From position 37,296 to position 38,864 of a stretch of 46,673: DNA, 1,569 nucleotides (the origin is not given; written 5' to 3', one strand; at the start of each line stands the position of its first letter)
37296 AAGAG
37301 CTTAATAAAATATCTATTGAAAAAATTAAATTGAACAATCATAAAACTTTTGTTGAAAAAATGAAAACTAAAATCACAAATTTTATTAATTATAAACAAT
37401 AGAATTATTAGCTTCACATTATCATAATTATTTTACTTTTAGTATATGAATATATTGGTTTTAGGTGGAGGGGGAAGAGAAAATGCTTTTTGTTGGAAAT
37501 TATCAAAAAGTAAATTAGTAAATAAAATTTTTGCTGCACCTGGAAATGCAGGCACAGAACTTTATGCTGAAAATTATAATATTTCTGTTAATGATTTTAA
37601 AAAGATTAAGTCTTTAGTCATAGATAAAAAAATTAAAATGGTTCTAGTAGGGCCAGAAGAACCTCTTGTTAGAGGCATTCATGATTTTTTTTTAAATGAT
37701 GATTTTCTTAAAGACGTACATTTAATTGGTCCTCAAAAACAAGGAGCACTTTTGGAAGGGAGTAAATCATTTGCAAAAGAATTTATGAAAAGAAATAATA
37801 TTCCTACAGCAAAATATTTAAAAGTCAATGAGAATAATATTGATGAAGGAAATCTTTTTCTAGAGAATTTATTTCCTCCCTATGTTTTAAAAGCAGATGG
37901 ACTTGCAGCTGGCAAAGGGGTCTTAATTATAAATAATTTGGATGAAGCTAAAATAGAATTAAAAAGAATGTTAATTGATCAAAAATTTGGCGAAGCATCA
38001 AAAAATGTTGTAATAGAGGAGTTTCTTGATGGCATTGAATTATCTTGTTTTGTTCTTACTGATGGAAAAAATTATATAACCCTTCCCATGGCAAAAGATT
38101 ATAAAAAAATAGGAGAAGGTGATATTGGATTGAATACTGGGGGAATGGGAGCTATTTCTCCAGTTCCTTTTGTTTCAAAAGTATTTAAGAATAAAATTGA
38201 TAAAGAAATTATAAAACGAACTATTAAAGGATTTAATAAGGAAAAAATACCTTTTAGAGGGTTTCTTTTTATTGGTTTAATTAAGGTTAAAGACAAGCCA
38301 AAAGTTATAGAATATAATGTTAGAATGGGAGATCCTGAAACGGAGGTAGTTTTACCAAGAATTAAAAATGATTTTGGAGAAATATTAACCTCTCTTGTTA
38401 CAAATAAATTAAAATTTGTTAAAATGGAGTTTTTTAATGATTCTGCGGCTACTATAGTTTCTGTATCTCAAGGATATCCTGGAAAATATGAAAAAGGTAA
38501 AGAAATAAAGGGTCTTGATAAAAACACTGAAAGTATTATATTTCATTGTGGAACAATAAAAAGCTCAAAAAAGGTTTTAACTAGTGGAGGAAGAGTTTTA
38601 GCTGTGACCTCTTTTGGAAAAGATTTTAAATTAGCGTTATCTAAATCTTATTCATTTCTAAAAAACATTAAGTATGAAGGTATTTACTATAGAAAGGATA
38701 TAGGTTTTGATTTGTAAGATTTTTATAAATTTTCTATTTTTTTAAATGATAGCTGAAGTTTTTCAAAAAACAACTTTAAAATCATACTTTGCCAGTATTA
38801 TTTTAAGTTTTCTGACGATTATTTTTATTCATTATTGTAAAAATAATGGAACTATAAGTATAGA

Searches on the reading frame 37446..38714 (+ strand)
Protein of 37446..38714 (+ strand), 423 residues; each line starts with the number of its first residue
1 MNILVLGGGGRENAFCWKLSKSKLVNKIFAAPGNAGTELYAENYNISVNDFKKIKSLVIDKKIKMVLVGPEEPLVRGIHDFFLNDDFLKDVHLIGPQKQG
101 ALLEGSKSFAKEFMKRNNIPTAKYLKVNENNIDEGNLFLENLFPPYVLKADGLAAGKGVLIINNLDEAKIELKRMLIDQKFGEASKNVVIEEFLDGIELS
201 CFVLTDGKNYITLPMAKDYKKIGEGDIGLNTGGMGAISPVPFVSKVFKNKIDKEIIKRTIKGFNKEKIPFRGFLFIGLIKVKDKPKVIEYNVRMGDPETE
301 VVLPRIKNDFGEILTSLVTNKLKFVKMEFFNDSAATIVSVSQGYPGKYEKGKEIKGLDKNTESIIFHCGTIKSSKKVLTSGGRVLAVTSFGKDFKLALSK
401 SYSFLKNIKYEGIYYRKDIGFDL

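Call 21: find_encoding_contigs(protein=window:37446-38714:+, flank=1000, max_places=5)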
Protein window:37446-38714:+ (423 aa): 6 contigs read that carry it; 3 places shown.
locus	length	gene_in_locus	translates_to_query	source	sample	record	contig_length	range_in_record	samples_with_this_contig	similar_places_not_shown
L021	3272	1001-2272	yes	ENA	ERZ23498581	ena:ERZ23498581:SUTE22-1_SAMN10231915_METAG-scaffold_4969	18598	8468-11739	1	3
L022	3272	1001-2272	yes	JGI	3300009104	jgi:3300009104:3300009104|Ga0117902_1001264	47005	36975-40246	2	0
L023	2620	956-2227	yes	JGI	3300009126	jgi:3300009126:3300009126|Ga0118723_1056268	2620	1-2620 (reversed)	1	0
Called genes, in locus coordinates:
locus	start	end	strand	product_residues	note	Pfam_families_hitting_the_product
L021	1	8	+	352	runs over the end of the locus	PF00534:Glycos_transf_1, PF13692:Glyco_trans_1_4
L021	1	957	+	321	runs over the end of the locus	PF04230:PS_pyruv_trans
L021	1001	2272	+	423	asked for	PF02844:GARS_N, PF01071:GARS_A, PF02843:GARS_C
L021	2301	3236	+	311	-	-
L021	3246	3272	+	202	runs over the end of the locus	PF14063:DUF4254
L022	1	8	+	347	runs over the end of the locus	PF00534:Glycos_transf_1, PF13692:Glyco_trans_1_4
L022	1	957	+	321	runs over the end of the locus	PF04230:PS_pyruv_trans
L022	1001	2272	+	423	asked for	PF02844:GARS_N, PF01071:GARS_A, PF02843:GARS_C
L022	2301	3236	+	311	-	-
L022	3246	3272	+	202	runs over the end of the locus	PF14063:DUF4254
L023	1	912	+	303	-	?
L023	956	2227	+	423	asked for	PF02844:GARS_N, PF01071:GARS_A, PF02843:GARS_C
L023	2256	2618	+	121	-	?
